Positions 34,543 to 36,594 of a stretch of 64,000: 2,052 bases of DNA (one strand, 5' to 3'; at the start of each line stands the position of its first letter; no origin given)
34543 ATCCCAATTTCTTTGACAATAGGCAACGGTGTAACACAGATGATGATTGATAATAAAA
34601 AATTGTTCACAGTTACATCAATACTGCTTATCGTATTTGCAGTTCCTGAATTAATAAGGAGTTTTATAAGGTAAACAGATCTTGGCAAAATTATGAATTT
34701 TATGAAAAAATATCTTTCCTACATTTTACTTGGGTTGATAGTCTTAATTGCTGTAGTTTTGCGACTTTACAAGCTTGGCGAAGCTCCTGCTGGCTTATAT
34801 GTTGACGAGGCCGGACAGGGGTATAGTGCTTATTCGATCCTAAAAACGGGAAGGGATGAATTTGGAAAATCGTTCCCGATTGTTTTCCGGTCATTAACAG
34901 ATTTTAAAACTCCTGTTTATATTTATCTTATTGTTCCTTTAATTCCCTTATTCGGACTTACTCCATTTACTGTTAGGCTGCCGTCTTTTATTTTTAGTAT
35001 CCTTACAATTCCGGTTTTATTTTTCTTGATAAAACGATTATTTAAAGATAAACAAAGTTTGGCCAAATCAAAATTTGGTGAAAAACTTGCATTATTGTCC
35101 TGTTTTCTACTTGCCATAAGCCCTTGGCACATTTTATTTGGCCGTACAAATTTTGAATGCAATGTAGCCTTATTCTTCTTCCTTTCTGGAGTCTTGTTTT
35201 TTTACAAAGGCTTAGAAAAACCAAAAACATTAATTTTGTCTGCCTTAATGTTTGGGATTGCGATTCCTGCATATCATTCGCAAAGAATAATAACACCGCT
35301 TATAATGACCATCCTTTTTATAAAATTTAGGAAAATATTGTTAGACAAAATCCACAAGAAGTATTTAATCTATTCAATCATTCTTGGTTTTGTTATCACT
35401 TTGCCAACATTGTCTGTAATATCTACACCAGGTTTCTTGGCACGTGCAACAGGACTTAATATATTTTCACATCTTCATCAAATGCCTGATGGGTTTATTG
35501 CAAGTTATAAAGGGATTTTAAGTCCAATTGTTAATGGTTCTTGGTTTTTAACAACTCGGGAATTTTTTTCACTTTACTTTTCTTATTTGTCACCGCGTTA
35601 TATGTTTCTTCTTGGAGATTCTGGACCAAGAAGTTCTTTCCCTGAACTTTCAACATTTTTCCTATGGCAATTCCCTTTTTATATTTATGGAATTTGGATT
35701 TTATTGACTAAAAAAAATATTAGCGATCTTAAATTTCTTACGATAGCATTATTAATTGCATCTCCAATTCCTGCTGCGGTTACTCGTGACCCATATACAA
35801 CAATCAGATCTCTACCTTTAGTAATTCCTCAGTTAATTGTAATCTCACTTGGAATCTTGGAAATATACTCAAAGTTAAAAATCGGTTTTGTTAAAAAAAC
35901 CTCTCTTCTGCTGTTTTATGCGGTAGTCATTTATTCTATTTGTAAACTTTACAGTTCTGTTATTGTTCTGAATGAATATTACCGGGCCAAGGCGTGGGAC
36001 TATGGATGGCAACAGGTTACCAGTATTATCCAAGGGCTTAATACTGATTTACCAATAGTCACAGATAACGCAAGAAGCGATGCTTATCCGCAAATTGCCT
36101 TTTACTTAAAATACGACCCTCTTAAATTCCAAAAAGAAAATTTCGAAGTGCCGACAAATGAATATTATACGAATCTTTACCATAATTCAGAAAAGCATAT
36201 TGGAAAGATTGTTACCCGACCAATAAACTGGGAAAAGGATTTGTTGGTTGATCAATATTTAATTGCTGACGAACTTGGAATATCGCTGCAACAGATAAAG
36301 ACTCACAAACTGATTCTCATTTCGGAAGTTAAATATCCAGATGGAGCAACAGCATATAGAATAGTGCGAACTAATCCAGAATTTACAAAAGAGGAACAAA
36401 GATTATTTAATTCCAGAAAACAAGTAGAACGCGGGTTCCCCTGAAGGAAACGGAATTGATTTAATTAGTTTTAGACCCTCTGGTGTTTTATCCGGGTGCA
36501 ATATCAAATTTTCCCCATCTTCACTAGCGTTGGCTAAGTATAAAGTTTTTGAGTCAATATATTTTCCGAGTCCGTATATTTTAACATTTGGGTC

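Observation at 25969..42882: Eight tandem paralogs of one ArnT/PMT-like GT-C family with variable C-terminal domains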

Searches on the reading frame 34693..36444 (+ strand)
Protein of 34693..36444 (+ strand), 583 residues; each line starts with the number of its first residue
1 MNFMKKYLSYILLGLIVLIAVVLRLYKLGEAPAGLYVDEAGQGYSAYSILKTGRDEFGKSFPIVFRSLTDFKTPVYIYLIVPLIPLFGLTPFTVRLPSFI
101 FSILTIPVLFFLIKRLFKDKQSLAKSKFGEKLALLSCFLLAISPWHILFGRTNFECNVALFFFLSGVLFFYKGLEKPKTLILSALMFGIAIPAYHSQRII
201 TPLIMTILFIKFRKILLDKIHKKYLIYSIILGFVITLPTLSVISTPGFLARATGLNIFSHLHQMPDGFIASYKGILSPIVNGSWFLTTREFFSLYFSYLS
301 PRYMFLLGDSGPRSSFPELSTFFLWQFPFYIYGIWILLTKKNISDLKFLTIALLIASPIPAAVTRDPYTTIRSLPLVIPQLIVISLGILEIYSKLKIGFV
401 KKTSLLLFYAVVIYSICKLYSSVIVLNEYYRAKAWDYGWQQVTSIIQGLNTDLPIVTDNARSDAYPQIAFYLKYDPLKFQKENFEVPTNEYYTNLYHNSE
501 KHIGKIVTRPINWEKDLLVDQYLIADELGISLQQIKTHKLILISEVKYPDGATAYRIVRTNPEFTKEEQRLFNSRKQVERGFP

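Call 5: search_protein_families(library=pfam, proteins=[window:34693-36444:+], max_evalue=0.01)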
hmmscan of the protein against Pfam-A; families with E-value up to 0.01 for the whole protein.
window:34693-36444:+ (583 aa): 1 family
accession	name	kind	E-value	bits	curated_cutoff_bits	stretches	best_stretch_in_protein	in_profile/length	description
PF13231.12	PMT_2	-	6.8e-10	39.8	26.1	1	72-239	2-157/160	Dolichyl-phosphate-mannose-protein mannosyltransferase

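Call 13: search_protein_families(library=ncbifam, proteins=[window:34693-36444:+], max_evalue=0.01)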
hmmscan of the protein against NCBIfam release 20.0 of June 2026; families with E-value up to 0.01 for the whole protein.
window:34693-36444:+ (583 aa): 1 family
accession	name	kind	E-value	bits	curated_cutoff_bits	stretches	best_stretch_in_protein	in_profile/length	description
TIGR03663.1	TIGR03663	subfamily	2.8e-08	33.2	126.25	1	13-194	4-163/435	flippase activity-associated protein Agl23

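Call 17: find_related_loci(query=window:34693-36444:+, collection=genome_contigs, flank=10000)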
Query window:34693-36444:+ (583 aa) in genome_contigs; peptide patterns used: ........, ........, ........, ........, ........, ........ (x = any residue, [..] = any of these).
338 stretches matched a pattern; 7 encode a relative of the query (tblastn E <= 1e-3); 7 distinct loci.
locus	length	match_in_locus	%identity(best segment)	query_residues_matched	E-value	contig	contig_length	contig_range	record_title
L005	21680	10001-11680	65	4-578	0e+0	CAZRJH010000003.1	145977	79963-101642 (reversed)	MAG TPA_asm: uncultured Gammaproteobacteria bacterium isolate SRP342105_co1_321 genome assembly, contig: NODE_121_length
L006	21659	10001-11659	63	2-562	0e+0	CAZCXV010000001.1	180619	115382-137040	MAG TPA_asm: uncultured Gammaproteobacteria bacterium isolate SRP062349_co2_267 genome assembly, contig: NODE_32_length_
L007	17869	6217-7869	65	4-561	0e+0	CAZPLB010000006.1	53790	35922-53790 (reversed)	MAG TPA_asm: uncultured Gammaproteobacteria bacterium isolate SRP200132_co2_495 genome assembly, contig: NODE_389_length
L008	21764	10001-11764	60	4-567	0e+0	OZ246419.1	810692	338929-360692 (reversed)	MAG: uncultured Gammaproteobacteria bacterium isolate binchicken_co84_156 genome assembly, chromosome: 1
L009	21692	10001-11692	56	4-577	0e+0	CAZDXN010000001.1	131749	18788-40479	MAG TPA_asm: uncultured Pseudomonadales bacterium isolate binchicken_co38_1253 genome assembly, contig: NODE_357_length_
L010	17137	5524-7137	59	20-582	0e+0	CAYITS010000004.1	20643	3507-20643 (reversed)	MAG TPA_asm: uncultured Gammaproteobacteria bacterium isolate ERP119705_co3_637 genome assembly, contig: NODE_2950_lengt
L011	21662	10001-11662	57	4-563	0e+0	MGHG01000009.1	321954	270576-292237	MAG: Candidatus Woesebacteria bacterium RIFCSPLOWO2_01_FULL_39_23 rifcsplowo2_01_scaffold_4, whole genome shotgun sequen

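Call 43: find_homologous_proteins(query=window:34693-36444:+)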
Query window:34693-36444:+ (583 aa): 1432 proteins with E <= 0.001 among 8000 candidates; the best 120 are listed.
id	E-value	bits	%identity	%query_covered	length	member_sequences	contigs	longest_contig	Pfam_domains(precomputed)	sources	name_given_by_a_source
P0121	0.0e+0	1289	100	100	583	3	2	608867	PF13231.13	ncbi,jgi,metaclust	metaclust:\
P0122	7.2e-282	955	74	98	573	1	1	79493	PF13231.13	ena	-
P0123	5.1e-281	952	74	98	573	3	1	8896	PF13231.13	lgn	-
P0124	6.8e-279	945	73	98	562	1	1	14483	PF13231.13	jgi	jgi:hypothetical protein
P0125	9.7e-277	938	72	98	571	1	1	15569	PF13231.13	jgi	jgi:4-amino-4-deoxy-L-arabinose transferase-like glycosyltransferase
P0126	3.4e-275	933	73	96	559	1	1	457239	PF02366.25,PF13231.13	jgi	jgi:4-amino-4-deoxy-L-arabinose transferase-like glycosyltransferase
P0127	9.3e-272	921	72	98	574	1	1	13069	PF13231.13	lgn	-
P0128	2.8e-271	920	72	97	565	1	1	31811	PF02366.25,PF13231.13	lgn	-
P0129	1.6e-269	914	70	97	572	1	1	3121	PF13231.13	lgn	-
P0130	2.3e-269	913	71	98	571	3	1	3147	PF13231.13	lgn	-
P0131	1.3e-262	891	70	98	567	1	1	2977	PF13231.13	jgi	jgi:4-amino-4-deoxy-L-arabinose transferase-like glycosyltransferase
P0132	2.7e-262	890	70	97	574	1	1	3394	PF13231.13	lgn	-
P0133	8.9e-261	885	69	98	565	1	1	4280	PF02366.25,PF13231.13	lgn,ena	-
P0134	2.4e-260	884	70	98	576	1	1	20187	PF13231.13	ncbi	-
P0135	1.3e-259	881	73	93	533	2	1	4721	PF13231.13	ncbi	-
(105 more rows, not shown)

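Call 44: find_encoding_contigs(protein=P0121, flank=10000, max_places=2)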
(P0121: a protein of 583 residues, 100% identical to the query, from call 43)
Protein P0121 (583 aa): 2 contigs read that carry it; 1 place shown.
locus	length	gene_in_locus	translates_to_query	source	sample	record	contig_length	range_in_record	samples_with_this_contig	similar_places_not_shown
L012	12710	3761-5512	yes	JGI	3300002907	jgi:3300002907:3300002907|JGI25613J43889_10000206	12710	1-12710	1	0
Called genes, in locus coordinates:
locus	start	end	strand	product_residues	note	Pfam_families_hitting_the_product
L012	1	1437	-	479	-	?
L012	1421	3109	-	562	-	PF13231:PMT_2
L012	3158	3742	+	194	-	-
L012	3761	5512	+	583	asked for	PF13231:PMT_2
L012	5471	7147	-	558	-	PF02366:PMT (weak), PF13231:PMT_2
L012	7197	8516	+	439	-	-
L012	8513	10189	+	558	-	-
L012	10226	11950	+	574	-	PF13231:PMT_2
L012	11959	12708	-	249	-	?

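Call 48: search_protein_families(library=pfam, proteins=[L005:9196-10017:+], max_evalue=1)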
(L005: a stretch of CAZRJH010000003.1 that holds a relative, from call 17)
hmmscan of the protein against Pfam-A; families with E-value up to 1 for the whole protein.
L005:9196-10017:+ (273 aa): 0 families

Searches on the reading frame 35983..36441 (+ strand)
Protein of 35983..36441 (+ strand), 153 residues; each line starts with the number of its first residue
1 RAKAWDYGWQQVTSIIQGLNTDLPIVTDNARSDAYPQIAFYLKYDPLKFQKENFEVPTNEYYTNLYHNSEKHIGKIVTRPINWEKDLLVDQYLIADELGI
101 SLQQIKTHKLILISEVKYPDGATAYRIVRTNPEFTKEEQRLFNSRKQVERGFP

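Call 52: predict_structure(alignment_id=A3)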
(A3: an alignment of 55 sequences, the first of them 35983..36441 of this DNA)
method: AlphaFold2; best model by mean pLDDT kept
length: 153 residues; sequences in the alignment: 55
mean_pLDDT: 95.1   pTM: 0.88
mean pLDDT of the five models: 95.1, 94.7, 94.7, 94.6, 94.3
residues with pLDDT >= 90: 142; 70-90: 7; 50-70: 3; < 50: 1
segments of 3 or more residues with pLDDT < 50: none
pLDDT, mean of each block of 10 residues (from residue 1): 81 98 97 94 97 95 93 98 98 96 98 97 97 98 95 77
secondary structure, 60 per line:
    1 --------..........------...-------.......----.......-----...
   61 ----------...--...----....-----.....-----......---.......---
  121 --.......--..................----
elements in order: H9-18 E25-27 H35-41 H46-52 E71-73 E76-78 H83-86 E92-96 H102-107 E111-117 E123-129 H132-149
